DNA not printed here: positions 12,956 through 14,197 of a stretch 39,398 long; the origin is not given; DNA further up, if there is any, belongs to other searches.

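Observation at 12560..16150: Host-like metabolic and stress cargo (ferrochelatase hemH plus cspA) in the phage lysin-to-integrase accessory slot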

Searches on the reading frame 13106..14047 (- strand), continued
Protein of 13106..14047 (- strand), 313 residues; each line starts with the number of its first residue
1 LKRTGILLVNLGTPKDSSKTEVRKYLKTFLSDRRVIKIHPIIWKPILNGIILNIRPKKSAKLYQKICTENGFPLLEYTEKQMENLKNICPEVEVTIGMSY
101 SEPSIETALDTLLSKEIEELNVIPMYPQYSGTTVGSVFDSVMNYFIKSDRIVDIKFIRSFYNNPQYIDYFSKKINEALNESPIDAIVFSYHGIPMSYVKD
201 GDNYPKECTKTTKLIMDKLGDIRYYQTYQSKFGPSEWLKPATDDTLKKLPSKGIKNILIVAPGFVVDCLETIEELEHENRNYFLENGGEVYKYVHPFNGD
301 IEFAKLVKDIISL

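Call 31: find_homologous_proteins(query=window:13106-14047:-, max_evalue=1e-20)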
Query window:13106-14047:- (313 aa): 7518 proteins with E <= 1e-20 among 8000 candidates; the best 120 are listed.
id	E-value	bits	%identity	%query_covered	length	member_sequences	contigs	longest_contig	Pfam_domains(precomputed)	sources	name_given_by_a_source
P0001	2.3e-207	705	100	100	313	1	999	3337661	PF00762.25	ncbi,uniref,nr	ncbi:TPA: ferrochelatase [Enterococcus faecalis]|uniref:Coproporphyrin III ferrochelatase n=8 Tax=En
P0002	4.1e-207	704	100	100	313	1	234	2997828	PF00762.25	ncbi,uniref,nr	ncbi:ferrochelatase [Enterococcus faecalis]|uniref:Coproporphyrin III ferrochelatase n=3 Tax=Enteroc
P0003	4.8e-207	704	100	100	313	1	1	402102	PF00762.25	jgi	-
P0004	6.7e-207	704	100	100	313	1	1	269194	PF00762.25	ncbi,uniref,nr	ncbi:ferrochelatase [Enterococcus faecalis]|uniref:ferrochelatase n=1 Tax=Enterococcus faecalis TaxI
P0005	7.9e-207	703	100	100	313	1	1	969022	PF00762.25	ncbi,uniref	ncbi:ferrochelatase [Enterococcus faecalis]|uniref:ferrochelatase n=1 Tax=Enterococcus faecalis TaxI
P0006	8.0e-207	703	100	100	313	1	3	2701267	PF00762.25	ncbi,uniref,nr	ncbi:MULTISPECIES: ferrochelatase [Enterococcus]|uniref:ferrochelatase n=1 Tax=Enterococcus TaxID=13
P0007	8.5e-207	703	99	100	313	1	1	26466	PF00762.25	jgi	-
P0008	1.0e-206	703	100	100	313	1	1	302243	PF00762.25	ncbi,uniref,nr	ncbi:ferrochelatase [Enterococcus faecalis]|uniref:ferrochelatase n=1 Tax=Enterococcus faecalis TaxI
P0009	1.0e-206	703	100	100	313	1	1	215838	PF00762.25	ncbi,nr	ncbi:TPA: ferrochelatase [Enterococcus faecalis]|nr:ferrochelatase [Enterococcus faecalis]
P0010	1.1e-206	703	100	100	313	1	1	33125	PF00762.25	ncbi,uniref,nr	ncbi:ferrochelatase [Enterococcus faecalis]|uniref:ferrochelatase n=2 Tax=Enterococcus faecalis TaxI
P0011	1.3e-206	703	100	100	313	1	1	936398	PF00762.25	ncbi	ncbi:TPA: ferrochelatase [Enterococcus faecalis]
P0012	2.1e-206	702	100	100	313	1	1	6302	PF00762.25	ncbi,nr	ncbi:ferrochelatase [Enterococcus faecalis]|nr:ferrochelatase [Enterococcus faecalis]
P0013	2.5e-206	702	100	100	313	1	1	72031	PF00762.25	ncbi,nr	ncbi:ferrochelatase [Enterococcus faecalis]|nr:ferrochelatase [Enterococcus faecalis]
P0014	2.7e-206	702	100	100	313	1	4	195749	PF00762.25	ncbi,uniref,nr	ncbi:ferrochelatase [Enterococcus faecalis]|uniref:ferrochelatase n=1 Tax=Enterococcus faecalis TaxI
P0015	2.9e-206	702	100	100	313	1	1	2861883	PF00762.25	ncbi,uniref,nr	ncbi:ferrochelatase [Enterococcus faecalis]|uniref:ferrochelatase n=1 Tax=Enterococcus faecalis TaxI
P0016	5.1e-206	701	100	100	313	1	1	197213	PF00762.25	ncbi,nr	ncbi:ferrochelatase [Enterococcus faecalis]|nr:ferrochelatase [Enterococcus faecalis]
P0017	6.3e-206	700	99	100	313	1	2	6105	PF00762.25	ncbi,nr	ncbi:ferrochelatase [Enterococcus faecalis]|nr:ferrochelatase [Enterococcus faecalis] EKZ0411660.1 f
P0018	6.8e-205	697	99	100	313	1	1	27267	PF00762.25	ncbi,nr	ncbi:ferrochelatase [Enterococcus faecalis]|nr:ferrochelatase [Enterococcus faecalis]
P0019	7.9e-205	697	99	100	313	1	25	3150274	PF00762.25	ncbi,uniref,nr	ncbi:ferrochelatase [Enterococcus faecalis]|uniref:ferrochelatase n=1 Tax=Enterococcus TaxID=1350 Re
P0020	3.3e-204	695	99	100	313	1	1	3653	PF00762.25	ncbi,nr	ncbi:MAG: ferrochelatase [Enterococcus faecalis]|nr:ferrochelatase [Enterococcus faecalis]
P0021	1.5e-203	693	98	100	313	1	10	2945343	PF00762.25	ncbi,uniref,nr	ncbi:ferrochelatase [Enterococcus faecalis]|uniref:ferrochelatase n=1 Tax=Enterococcus faecalis TaxI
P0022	1.6e-203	693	98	100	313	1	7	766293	PF00762.25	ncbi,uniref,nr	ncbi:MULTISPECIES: ferrochelatase [Enterococcus]|uniref:ferrochelatase n=1 Tax=Enterococcus TaxID=13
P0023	2.1e-203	692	99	100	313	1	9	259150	PF00762.25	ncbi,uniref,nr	ncbi:ferrochelatase [Enterococcus faecalis]|uniref:ferrochelatase n=1 Tax=Enterococcus faecalis TaxI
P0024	2.2e-203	692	100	98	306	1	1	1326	PF00762.25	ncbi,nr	ncbi:ferrochelatase, partial [Enterococcus faecalis]|nr:ferrochelatase [Enterococcus faecalis]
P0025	2.7e-203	692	98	100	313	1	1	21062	PF00762.25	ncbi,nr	ncbi:ferrochelatase [Enterococcus faecalis]|nr:ferrochelatase [Enterococcus faecalis]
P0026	2.9e-203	692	98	100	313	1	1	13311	PF00762.25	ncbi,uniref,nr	ncbi:ferrochelatase [Enterococcus faecalis]|uniref:ferrochelatase n=1 Tax=Enterococcus faecalis TaxI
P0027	3.0e-203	692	98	100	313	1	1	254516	PF00762.25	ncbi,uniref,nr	ncbi:ferrochelatase [Enterococcus faecalis]|uniref:ferrochelatase n=2 Tax=Enterococcus faecalis TaxI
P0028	3.9e-203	691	98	100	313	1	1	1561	PF00762.25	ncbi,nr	ncbi:ferrochelatase [Enterococcus faecalis]|nr:ferrochelatase [Enterococcus faecalis]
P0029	4.0e-203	691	98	100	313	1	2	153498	PF00762.25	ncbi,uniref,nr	ncbi:ferrochelatase [Enterococcus faecalis]|uniref:ferrochelatase n=1 Tax=Enterococcus faecalis TaxI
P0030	5.3e-203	691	99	100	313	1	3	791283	PF00762.25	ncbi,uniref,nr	ncbi:ferrochelatase [Enterococcus faecalis]|uniref:ferrochelatase n=1 Tax=Enterococcus faecalis TaxI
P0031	5.7e-203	691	98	100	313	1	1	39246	PF00762.25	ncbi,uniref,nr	ncbi:ferrochelatase [Enterococcus faecalis]|uniref:ferrochelatase n=1 Tax=Enterococcus faecalis TaxI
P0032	7.5e-203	690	98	100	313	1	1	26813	PF00762.25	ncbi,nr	ncbi:ferrochelatase [Enterococcus faecalis]|nr:ferrochelatase [Enterococcus faecalis]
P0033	1.0e-202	690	98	100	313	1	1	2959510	PF00762.25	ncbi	ncbi:ferrochelatase [Enterococcus faecalis]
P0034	4.5e-202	688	100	97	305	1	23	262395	PF00762.25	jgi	jgi:ferrochelatase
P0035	4.9e-202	688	98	100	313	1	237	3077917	PF00762.25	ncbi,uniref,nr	ncbi:ferrochelatase [Enterococcus faecalis]|uniref:ferrochelatase n=1 Tax=Enterococcus TaxID=1350 Re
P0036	7.4e-202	687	100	97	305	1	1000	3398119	PF00762.25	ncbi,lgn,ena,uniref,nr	ncbi:Ferrochelatase [Enterococcus faecalis]|uniref:Coproporphyrin III ferrochelatase n=5 Tax=Enteroc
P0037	7.8e-202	687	100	97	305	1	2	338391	PF00762.25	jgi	jgi:ferrochelatase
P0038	1.1e-201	686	98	100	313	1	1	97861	PF00762.25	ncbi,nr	ncbi:TPA: ferrochelatase [Enterococcus faecalis]|nr:ferrochelatase [Enterococcus faecalis]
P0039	1.3e-201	686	99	97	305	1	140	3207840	PF00762.25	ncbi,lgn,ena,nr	ncbi:ferrochelatase [Enterococcus faecalis TX1341]|nr:ferrochelatase [Enterococcus faecalis TX1341] 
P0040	1.7e-201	686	100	97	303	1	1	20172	PF00762.25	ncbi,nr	ncbi:TPA: ferrochelatase, partial [Enterococcus faecalis]|nr:ferrochelatase [Enterococcus faecalis]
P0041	1.8e-201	686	98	100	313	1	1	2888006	PF00762.25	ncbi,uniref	ncbi:ferrochelatase [Enterococcus faecalis]|uniref:ferrochelatase n=3 Tax=Enterococcus faecalis TaxI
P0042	2.3e-201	685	98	100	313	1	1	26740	PF00762.25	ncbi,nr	ncbi:ferrochelatase [Enterococcus faecalis]|nr:ferrochelatase [Enterococcus faecalis]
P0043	2.3e-201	685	98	100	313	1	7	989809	PF00762.25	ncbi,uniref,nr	ncbi:ferrochelatase [Enterococcus faecalis]|uniref:ferrochelatase n=1 Tax=Enterococcus faecalis TaxI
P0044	2.6e-201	685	99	97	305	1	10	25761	PF00762.25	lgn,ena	-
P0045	2.6e-201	685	99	97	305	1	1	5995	PF00762.25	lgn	-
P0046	2.6e-201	685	99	97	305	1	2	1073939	PF00762.25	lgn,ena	-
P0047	2.6e-201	685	99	97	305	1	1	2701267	PF00762.25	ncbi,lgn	ncbi:ferrochelatase [Enterococcus sp. AZ120]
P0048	2.8e-201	685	99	97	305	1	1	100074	PF00762.25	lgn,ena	-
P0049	2.8e-201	685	99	99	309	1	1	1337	PF00762.25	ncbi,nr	ncbi:ferrochelatase, partial [Enterococcus faecalis]|nr:ferrochelatase [Enterococcus faecalis]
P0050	2.9e-201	685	99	97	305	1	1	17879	PF00762.25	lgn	-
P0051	3.0e-201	685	99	97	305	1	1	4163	PF00762.25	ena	-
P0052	3.2e-201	685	99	97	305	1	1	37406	PF00762.25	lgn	-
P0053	3.3e-201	685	99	97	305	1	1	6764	PF00762.25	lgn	-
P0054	3.4e-201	685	99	97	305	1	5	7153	PF00762.25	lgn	-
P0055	3.4e-201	685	99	97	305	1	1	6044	PF00762.25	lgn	-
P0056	3.5e-201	685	99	97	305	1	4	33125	PF00762.25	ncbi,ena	-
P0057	3.5e-201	685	99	97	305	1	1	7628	PF00762.25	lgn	-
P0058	3.5e-201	685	99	97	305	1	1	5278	PF00762.25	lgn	-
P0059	3.6e-201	685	99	97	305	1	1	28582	PF00762.25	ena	-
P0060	3.9e-201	685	99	97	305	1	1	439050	PF00762.25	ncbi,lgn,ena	-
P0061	4.1e-201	685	99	97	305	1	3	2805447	PF00762.25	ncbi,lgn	-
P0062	5.1e-201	684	99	97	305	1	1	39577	PF00762.25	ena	-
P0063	5.3e-201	684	99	97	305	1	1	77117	PF00762.25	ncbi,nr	ncbi:Ferrochelatase [Enterococcus faecalis]|nr:Ferrochelatase [Enterococcus faecalis]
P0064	5.5e-201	684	99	97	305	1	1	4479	PF00762.25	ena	-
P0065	5.5e-201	684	99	97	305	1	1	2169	PF00762.25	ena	-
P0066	5.7e-201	684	99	97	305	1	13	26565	PF00762.25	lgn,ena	-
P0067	5.9e-201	684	99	97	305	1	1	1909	PF00762.25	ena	-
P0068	6.4e-201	684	99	97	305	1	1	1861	PF00762.25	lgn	-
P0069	6.7e-201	684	99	97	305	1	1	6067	PF00762.25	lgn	-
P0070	8.6e-201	684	99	97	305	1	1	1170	PF00762.25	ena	-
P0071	8.6e-201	684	99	97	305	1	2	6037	PF00762.25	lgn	-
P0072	8.7e-201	684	99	97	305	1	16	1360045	PF00762.25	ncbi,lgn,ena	-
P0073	9.2e-201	684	99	97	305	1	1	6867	PF00762.25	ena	-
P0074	1.0e-200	683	99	97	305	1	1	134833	PF00762.25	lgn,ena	-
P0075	1.1e-200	683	100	96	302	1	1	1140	PF00762.25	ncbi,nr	ncbi:ferrochelatase, partial [Enterococcus faecalis]|nr:ferrochelatase [Enterococcus faecalis]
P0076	1.1e-200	683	99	97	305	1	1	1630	PF00762.25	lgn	-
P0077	1.3e-200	683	97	100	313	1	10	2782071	PF00762.25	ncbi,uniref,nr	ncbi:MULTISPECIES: ferrochelatase [Enterococcus]|uniref:ferrochelatase n=1 Tax=Enterococcus TaxID=13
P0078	1.3e-200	683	99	97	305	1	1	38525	PF00762.25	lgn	-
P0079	1.6e-200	683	99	97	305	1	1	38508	PF00762.25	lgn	-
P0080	1.7e-200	683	99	97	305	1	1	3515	PF00762.25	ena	-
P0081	2.0e-200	682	99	97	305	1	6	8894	PF00762.25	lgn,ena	-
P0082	2.0e-200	682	99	97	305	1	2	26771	PF00762.25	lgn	-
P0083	2.2e-200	682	99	97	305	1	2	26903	PF00762.25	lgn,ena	-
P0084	2.5e-200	682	97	100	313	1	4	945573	PF00762.25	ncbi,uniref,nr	ncbi:ferrochelatase [Enterococcus faecalis]|uniref:ferrochelatase n=1 Tax=Enterococcus faecalis TaxI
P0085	3.0e-200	682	99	97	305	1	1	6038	PF00762.25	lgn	-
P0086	3.0e-200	682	99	97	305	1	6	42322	PF00762.25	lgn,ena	-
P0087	4.3e-200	681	100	96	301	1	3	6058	PF00762.25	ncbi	ncbi:ferrochelatase, partial [Enterococcus faecalis]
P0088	4.9e-200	681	99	97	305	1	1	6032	PF00762.25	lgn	-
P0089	6.0e-200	681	99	97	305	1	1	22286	PF00762.25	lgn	-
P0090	6.1e-200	681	99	97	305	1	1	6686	PF00762.25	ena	-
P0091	6.1e-200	681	100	96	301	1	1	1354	PF00762.25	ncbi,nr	ncbi:ferrochelatase, partial [Enterococcus faecalis]|nr:ferrochelatase [Enterococcus faecalis]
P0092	6.7e-200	681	99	97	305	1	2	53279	PF00762.25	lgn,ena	-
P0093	7.5e-200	681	100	96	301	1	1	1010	PF00762.25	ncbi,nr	ncbi:ferrochelatase, partial [Enterococcus faecalis]|nr:ferrochelatase [Enterococcus faecalis]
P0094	9.0e-200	680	99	97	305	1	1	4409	PF00762.25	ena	-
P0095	1.0e-199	680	99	97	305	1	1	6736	PF00762.25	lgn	-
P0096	1.3e-199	680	99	97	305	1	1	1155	PF00762.25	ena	-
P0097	1.3e-199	680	99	97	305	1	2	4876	PF00762.25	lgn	-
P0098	1.6e-199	679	99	97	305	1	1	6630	PF00762.25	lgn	-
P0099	1.6e-199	679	99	97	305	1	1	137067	PF00762.25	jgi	-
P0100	1.7e-199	679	99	97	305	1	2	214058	PF00762.25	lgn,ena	-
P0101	2.3e-199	679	98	98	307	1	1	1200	PF00762.25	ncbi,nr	ncbi:ferrochelatase, partial [Enterococcus faecalis]|nr:ferrochelatase [Enterococcus faecalis]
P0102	2.3e-199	679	99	97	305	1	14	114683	PF00762.25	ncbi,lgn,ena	-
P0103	2.6e-199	679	99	97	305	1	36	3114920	PF00762.25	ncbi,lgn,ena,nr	ncbi:ferrochelatase [Enterococcus faecalis ATCC 35038]|nr:ferrochelatase [Enterococcus faecalis D32]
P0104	4.4e-199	678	99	97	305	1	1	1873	PF00762.25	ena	-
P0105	8.9e-199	677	99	97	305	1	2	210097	PF00762.25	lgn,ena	-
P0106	9.5e-199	677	98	97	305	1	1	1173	PF00762.25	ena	-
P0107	1.2e-198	677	98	97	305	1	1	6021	PF00762.25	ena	-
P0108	1.6e-198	676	98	97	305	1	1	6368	PF00762.25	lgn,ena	-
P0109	3.2e-198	675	98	97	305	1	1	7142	PF00762.25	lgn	-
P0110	4.0e-198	675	98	97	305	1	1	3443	PF00762.25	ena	-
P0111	5.1e-198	675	98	97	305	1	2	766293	PF00762.25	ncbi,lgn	-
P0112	5.2e-198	674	98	97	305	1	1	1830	PF00762.25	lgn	-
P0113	5.3e-198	674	98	97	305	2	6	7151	PF00762.25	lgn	-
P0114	5.7e-198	674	98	97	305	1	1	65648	PF00762.25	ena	-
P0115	5.8e-198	674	98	97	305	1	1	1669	PF00762.25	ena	-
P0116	6.7e-198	674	98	97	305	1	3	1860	PF00762.25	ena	-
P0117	6.8e-198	674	98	97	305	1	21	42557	PF00762.25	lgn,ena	-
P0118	7.0e-198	674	98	97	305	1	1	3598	PF00762.25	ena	-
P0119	1.0e-197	674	99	97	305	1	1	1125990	PF00762.25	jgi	-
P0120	1.2e-197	673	100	96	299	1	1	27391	PF00762.25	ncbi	ncbi:ferrochelatase, partial [Enterococcus faecalis]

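Call 32: find_related_loci(query=window:13106-14047:-, collection=genome_contigs, flank=8000)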
Query window:13106-14047:- (313 aa) in genome_contigs; peptide patterns used: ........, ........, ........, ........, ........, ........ (x = any residue, [..] = any of these).
49 stretches matched a pattern; 3 encode a relative of the query (tblastn E <= 1e-3); 3 distinct loci.
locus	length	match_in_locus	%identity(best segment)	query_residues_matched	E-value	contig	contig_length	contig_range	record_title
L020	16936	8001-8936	64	1-311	2e-139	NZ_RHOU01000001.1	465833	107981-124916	Lapidilactobacillus wuchangensis strain 17-4 contig1, whole genome shotgun sequence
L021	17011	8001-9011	34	3-312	1e-57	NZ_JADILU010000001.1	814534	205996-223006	Psychroserpens luteus strain SM1212 NODE_1_length_814534_cov_69.675879, whole genome shotgun sequence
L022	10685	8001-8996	33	5-312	2e-55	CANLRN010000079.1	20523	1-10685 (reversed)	uncultured Aquimarina sp. isolate 4-651-3Z.fasta genome assembly, contig: NODE_79, whole genome shotgun sequence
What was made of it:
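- The E. faecalis species-representative genome gave no hemH hit (call 32).
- Tried and rejected: It returned Lapidilactobacillus (64%) and two flavobacterial genomes (33-34%), and no convincing donor (call 32).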

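Call 33: find_related_loci(query=window:13106-14047:-, collection=viral_contigs, flank=8000)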
Query window:13106-14047:- (313 aa) in viral_contigs; peptide patterns used: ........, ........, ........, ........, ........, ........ (x = any residue, [..] = any of these).
26 stretches matched a pattern; 14 encode a relative of the query (tblastn E <= 1e-3); 14 distinct loci.
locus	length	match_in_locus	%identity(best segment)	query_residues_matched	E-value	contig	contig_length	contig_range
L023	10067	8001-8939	100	1-313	0e+0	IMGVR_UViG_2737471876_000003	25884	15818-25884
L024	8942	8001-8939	100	1-313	0e+0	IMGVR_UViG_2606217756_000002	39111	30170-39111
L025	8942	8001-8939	100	1-313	0e+0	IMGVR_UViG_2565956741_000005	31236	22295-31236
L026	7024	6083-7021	100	1-313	0e+0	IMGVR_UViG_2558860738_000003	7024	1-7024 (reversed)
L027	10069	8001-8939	100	1-313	0e+0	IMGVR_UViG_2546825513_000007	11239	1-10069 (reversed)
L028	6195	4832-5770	99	1-313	0e+0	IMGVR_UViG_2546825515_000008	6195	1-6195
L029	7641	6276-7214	99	1-313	0e+0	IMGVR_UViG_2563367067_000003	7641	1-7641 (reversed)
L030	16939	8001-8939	98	1-313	0e+0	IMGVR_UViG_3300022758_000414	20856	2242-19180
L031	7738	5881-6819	98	1-313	0e+0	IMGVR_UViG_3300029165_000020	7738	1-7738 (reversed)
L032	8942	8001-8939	98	1-313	0e+0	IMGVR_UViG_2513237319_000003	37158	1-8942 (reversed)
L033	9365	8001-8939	98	1-313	0e+0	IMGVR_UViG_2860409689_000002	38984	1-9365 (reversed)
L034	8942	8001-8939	98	1-313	0e+0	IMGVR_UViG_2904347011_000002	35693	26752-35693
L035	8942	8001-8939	98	1-313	0e+0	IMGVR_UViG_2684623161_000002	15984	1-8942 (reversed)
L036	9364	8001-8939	98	1-313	0e+0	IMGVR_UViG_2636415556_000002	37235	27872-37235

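Call 48: search_protein_representatives(protein=window:13106-14047:-)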
Query: 313 residues. Proteins with E-value up to 0.001 (for the whole library): 8081; up to 1e-10: 4427; up to 1e-30: 1185. The best 150 are listed.
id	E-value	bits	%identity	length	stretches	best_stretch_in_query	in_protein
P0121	1.4e-101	356.1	53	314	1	1-311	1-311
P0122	2.0e-86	306.3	47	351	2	149-311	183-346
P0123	1.6e-84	300.1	46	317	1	2-305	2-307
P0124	5.0e-81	288.6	45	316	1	3-311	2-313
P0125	4.7e-78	278.8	64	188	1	125-311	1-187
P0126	5.1e-78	278.7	46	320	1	1-309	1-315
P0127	3.9e-77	275.8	44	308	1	9-310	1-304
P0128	2.2e-75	270.1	41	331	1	4-307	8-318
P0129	3.3e-75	269.5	39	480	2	3-249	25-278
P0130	1.3e-73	264.3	46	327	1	3-311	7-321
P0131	6.2e-73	262.0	40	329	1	4-310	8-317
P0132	3.5e-72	259.5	42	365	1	3-303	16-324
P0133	3.5e-72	259.5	42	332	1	3-307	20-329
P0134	5.4e-72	258.9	41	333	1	3-311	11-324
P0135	1.2e-70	254.5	42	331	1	3-312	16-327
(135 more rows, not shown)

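Call 49: list_cluster_members(proteins=[P0121, P0122, P0123, P0124, P0126, P0127, P0128, P0130, P0131, P0133])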
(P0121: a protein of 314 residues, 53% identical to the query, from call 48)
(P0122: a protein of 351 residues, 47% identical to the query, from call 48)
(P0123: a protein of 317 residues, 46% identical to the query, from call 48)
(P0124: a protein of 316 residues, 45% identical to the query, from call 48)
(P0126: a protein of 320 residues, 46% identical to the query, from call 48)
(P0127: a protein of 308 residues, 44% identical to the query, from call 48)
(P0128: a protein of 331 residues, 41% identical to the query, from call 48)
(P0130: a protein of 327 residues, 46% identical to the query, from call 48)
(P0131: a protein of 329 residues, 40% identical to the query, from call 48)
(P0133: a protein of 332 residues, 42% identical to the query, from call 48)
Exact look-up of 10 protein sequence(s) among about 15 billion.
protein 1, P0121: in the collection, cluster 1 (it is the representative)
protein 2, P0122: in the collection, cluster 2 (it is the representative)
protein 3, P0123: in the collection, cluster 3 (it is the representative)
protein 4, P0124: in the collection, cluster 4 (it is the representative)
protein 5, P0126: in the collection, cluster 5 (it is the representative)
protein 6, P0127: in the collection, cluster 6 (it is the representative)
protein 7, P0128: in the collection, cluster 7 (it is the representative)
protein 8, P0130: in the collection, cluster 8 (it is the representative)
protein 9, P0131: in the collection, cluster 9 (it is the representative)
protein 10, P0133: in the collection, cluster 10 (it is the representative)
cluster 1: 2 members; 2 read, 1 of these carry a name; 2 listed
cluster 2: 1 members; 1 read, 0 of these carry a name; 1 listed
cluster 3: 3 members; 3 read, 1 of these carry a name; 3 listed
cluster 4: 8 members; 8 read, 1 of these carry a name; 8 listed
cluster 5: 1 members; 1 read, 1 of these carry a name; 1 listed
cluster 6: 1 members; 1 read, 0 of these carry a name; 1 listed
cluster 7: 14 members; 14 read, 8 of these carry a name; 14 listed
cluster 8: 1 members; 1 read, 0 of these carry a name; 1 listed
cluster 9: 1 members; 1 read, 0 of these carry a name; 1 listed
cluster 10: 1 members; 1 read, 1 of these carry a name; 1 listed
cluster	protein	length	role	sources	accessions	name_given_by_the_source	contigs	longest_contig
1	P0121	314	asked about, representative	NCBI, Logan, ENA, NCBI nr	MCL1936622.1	MAG: ferrochelatase [Defluviitaleaceae bacterium] | ferrochelatase [Defluviitaleaceae bacterium]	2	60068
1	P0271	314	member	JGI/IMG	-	-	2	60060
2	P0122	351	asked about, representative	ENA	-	-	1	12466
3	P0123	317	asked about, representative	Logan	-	-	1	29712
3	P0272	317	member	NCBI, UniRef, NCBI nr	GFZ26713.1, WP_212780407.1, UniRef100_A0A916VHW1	ferrochelatase [Lactobacillus corticis] | Coproporphyrin III ferrochelatase n=1 Tax=Lactobacillus corticis TaxID=2201249 ...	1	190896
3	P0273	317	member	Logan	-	-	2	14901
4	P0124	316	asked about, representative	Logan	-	-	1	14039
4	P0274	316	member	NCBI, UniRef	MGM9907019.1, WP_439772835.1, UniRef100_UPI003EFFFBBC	ferrochelatase [Limosilactobacillus sp.] | ferrochelatase n=1 Tax=Limosilactobacillus sp. TaxID=2773925 RepID=UPI003EFFFBBC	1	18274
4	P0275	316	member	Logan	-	-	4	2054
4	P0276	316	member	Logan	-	-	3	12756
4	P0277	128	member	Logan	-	-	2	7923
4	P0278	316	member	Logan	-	-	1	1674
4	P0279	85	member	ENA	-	-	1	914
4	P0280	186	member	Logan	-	-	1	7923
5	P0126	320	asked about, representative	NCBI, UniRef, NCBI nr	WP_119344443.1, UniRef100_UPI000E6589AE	ferrochelatase [Facilibium subflavum] | ferrochelatase n=1 Tax=Facilibium subflavum TaxID=2219058 RepID=UPI000E6589AE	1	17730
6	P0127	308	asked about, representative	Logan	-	-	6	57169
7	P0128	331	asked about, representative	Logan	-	-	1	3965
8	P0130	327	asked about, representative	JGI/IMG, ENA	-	-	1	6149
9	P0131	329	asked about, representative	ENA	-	-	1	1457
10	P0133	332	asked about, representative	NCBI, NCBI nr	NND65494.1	MAG: ferrochelatase, partial [Gammaproteobacteria bacterium] | ferrochelatase [Gammaproteobacteria bacterium]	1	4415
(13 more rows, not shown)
